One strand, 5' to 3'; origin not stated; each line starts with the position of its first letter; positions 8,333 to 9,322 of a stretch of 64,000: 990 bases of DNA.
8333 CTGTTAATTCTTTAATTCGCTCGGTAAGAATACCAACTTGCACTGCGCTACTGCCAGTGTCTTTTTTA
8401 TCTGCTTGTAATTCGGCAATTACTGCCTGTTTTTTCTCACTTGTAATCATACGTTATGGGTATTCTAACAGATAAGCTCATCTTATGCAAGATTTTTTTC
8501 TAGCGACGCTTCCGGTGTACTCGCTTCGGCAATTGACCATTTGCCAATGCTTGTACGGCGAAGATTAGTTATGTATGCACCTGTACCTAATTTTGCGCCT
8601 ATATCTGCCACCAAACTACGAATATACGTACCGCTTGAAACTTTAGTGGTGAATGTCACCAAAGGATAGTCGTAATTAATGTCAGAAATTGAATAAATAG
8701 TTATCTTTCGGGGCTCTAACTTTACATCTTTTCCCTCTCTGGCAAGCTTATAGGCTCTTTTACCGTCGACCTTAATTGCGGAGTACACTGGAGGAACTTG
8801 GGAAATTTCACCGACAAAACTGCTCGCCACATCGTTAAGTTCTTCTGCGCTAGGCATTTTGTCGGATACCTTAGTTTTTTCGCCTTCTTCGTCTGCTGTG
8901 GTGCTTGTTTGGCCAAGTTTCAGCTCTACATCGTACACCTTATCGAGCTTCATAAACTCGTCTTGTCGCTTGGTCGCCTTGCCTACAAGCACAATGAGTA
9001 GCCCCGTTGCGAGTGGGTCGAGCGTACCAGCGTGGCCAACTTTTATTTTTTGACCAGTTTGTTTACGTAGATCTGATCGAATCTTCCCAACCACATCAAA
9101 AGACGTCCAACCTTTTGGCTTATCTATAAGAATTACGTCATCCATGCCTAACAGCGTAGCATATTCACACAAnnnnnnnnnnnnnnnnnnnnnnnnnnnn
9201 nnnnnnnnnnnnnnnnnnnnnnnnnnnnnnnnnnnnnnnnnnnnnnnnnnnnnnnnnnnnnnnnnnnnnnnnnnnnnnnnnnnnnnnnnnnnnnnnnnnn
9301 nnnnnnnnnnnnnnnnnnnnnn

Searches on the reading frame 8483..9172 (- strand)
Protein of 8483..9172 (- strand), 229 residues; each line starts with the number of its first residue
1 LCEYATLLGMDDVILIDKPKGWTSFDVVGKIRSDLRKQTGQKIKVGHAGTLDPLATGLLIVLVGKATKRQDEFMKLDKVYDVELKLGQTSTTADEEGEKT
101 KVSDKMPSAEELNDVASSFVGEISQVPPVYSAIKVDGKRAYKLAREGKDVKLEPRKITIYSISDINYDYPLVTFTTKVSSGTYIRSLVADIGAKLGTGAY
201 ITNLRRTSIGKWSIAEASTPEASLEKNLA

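Call 12: search_protein_families(library=pfam, proteins=[window:8483-9172:-], max_evalue=0.001)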
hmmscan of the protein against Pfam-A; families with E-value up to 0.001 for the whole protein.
window:8483-9172:- (229 aa): 2 families
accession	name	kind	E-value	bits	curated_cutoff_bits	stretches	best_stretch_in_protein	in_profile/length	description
PF01509.24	TruB_N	-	1.5e-51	175.2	27.3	1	38-184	3-149/149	TruB family pseudouridylate synthase (N terminal domain)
PF16198.10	TruB_C_2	-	1.2e-07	32.2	29.3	1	185-217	1-33/66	tRNA pseudouridylate synthase B C-terminal domain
